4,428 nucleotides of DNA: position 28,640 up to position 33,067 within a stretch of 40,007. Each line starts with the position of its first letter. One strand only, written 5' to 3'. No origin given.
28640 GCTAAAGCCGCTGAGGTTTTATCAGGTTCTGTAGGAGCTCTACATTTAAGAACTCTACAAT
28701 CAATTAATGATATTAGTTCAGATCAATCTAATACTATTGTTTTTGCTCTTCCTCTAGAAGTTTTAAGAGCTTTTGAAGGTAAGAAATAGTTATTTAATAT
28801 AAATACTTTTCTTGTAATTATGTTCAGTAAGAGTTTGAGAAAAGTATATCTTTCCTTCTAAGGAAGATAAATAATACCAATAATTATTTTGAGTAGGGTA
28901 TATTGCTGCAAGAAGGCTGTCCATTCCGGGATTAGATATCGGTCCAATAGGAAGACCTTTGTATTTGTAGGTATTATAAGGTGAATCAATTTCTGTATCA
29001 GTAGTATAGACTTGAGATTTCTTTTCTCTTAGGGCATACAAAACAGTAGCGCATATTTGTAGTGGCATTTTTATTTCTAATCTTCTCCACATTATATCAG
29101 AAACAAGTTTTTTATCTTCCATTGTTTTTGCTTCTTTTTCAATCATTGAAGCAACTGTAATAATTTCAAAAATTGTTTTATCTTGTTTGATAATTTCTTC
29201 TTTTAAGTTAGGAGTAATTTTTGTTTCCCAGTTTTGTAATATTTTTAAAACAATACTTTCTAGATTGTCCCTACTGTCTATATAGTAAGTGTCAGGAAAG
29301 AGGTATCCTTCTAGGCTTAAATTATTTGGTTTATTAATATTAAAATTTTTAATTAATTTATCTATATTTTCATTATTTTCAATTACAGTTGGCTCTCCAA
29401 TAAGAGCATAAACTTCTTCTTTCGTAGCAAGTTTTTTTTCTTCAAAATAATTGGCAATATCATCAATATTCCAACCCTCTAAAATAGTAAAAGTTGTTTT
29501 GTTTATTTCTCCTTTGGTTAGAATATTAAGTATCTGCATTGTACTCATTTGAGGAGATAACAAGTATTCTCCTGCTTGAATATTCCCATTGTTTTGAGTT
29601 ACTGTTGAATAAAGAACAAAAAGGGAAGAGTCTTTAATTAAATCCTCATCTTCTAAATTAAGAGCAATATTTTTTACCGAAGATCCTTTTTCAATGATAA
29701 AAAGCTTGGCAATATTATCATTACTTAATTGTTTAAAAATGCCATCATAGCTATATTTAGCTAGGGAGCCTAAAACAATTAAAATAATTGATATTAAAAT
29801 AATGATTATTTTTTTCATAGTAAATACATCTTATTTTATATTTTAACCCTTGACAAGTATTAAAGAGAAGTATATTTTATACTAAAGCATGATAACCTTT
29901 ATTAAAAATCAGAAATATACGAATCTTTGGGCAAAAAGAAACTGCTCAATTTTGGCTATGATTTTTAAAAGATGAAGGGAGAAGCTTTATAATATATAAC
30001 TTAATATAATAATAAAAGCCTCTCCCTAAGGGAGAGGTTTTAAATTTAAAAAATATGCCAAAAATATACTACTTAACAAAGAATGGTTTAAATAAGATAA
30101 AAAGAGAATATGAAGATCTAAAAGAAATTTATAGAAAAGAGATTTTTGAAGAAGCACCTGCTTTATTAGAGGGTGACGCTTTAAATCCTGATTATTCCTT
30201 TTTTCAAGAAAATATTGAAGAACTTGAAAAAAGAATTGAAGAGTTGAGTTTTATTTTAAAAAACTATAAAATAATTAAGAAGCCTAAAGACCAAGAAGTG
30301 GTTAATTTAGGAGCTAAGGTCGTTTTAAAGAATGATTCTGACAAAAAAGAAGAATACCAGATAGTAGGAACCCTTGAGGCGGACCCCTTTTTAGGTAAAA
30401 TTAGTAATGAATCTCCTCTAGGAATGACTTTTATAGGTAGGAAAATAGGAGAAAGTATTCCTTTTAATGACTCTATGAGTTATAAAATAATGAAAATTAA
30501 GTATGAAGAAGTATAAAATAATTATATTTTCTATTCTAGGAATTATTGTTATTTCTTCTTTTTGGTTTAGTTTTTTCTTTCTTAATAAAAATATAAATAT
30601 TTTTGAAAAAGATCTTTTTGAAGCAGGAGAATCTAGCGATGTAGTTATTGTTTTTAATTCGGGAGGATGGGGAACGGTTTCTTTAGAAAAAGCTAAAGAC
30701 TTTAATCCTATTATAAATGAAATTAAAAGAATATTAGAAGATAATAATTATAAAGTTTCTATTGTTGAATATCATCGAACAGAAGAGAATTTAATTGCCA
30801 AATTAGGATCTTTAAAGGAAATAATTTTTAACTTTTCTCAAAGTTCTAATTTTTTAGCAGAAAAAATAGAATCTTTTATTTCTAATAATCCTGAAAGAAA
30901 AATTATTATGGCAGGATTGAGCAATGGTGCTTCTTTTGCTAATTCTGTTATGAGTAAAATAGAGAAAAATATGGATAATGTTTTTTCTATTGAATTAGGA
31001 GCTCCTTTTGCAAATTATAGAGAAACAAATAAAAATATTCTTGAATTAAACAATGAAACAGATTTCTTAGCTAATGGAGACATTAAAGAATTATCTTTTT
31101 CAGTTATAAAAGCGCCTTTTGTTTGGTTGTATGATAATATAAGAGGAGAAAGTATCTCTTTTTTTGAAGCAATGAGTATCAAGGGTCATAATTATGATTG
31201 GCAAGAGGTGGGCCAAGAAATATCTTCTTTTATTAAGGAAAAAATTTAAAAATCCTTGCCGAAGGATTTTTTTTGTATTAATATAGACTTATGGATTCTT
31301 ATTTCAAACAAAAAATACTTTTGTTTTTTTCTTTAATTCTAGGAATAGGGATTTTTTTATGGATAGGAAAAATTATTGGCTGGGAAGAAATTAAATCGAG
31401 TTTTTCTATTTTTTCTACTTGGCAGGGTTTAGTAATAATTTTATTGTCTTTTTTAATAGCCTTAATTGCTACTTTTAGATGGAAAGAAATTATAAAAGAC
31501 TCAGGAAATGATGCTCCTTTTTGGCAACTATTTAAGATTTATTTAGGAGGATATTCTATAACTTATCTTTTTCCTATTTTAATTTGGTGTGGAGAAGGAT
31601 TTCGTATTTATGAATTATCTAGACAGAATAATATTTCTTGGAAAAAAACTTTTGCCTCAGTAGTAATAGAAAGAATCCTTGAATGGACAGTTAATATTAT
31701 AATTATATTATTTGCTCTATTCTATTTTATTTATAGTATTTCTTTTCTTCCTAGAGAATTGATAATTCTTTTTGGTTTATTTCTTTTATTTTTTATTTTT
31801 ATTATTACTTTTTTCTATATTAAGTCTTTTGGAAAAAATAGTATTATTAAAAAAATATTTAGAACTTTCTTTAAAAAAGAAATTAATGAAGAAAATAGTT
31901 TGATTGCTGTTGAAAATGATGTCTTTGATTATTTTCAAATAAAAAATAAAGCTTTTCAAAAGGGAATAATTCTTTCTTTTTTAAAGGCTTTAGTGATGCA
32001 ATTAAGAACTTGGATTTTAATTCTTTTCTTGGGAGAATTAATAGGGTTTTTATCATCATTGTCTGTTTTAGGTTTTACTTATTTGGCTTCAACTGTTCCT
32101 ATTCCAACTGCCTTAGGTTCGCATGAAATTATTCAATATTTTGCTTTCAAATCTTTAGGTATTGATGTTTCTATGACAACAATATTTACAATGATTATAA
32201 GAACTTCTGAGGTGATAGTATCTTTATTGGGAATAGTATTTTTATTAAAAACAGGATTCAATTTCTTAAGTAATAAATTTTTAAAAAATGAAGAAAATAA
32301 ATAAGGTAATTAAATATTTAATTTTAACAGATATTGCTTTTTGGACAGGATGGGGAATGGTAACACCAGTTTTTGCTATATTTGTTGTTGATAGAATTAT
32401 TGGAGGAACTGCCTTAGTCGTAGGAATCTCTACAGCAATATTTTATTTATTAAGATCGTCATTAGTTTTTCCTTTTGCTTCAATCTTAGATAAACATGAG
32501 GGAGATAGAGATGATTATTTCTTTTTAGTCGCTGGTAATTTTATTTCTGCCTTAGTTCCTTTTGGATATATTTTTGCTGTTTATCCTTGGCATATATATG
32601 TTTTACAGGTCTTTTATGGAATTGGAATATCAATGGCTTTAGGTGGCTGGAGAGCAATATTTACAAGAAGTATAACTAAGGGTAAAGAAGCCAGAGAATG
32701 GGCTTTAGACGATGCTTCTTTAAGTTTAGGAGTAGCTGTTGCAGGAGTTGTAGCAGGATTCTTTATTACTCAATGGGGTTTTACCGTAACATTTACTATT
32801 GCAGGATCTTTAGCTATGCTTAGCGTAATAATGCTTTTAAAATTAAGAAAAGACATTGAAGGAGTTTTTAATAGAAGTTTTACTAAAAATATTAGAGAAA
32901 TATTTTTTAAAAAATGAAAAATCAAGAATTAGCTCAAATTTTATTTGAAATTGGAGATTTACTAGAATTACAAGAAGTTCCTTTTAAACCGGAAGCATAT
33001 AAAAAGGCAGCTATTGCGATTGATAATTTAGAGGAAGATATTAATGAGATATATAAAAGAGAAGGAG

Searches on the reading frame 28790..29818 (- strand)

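Call 37: search_protein_families(library=pfam, proteins=[window:28790-29818:-], max_evalue=0.001)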
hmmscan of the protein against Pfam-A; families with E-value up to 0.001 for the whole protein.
window:28790-29818:- (342 aa): 1 family
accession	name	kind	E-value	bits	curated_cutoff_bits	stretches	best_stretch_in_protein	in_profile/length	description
PF02618.21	YceG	-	8.5e-79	265.3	32.4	1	41-336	2-272/275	YceG-like family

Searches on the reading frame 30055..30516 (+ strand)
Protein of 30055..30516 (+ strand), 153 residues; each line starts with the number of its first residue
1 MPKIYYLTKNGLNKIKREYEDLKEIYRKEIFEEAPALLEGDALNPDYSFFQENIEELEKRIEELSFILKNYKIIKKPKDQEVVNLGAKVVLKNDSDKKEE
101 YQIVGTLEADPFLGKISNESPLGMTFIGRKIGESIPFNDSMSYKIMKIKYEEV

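Call 37: search_protein_families(library=pfam, proteins=[window:30055-30516:+], max_evalue=0.001)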
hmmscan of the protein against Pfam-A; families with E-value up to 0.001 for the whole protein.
window:30055-30516:+ (153 aa): 2 families
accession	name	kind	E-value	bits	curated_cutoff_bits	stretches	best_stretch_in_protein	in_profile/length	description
PF01272.25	GreA_GreB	-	2e-19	69.8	26.9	1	80-150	3-77/77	Transcription elongation factor, GreA/GreB, C-term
PF03449.20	GreA_GreB_N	-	1.5e-08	35.2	24.5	1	6-73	2-71/71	Transcription elongation factor, N-terminal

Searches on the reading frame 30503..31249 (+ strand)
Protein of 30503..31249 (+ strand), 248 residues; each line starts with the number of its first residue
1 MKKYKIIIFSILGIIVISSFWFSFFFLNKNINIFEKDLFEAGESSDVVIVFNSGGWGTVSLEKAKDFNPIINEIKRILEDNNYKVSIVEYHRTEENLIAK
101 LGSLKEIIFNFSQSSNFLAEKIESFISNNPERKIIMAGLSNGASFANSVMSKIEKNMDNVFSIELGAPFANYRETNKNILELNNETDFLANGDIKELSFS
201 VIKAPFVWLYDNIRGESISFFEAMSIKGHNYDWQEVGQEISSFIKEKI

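Call 37: search_protein_families(library=pfam, proteins=[window:30503-31249:+], max_evalue=0.001)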
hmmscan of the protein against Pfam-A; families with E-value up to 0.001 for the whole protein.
window:30503-31249:+ (248 aa): 0 families

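Call 62: search_protein_families(library=pfam, proteins=[window:30503-31249:+], max_evalue=0.01)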
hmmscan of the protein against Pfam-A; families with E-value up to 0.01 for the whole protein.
window:30503-31249:+ (248 aa): 1 family
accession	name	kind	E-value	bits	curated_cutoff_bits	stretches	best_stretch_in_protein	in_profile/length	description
PF01083.28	Cutinase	-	0.0067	16.8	25.9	0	69-158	25-105/173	Cutinase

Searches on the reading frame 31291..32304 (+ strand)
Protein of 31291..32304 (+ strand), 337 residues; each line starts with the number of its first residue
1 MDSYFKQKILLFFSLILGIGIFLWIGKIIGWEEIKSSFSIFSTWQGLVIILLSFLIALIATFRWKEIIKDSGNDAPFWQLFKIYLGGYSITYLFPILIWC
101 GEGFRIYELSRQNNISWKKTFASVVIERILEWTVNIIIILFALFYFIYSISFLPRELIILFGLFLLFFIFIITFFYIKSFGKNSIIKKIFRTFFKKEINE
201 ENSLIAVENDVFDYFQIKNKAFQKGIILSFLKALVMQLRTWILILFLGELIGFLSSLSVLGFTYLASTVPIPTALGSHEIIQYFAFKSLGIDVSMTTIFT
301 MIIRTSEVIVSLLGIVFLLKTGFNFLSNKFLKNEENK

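Call 37: search_protein_families(library=pfam, proteins=[window:31291-32304:+], max_evalue=0.001)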
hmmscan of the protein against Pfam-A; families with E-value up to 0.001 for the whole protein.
window:31291-32304:+ (337 aa): 1 family
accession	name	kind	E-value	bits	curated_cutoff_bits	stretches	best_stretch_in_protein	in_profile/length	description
PF03706.18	LPG_synthase_TM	-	5.6e-29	102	33.4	1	14-313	4-301/302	Lysylphosphatidylglycerol synthase TM region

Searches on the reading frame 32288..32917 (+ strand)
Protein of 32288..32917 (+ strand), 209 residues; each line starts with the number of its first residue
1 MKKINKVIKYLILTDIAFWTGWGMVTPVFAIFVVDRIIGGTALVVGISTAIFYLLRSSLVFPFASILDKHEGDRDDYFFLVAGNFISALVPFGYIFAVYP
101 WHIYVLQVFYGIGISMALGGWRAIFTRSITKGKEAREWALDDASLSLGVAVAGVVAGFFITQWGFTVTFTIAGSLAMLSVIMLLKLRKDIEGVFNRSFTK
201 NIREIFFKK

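Call 62: search_protein_families(library=pfam, proteins=[window:32288-32917:+], max_evalue=0.01)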
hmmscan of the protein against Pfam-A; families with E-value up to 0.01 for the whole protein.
window:32288-32917:+ (209 aa): 2 families
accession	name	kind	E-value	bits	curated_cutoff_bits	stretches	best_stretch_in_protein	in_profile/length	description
PF07690.21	MFS_1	-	2.8e-15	56.5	33.4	1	16-192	6-179/347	Major Facilitator Superfamily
PF05977.19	MFS_3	-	0.0011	18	27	1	92-188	95-191/524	Transmembrane secretion effector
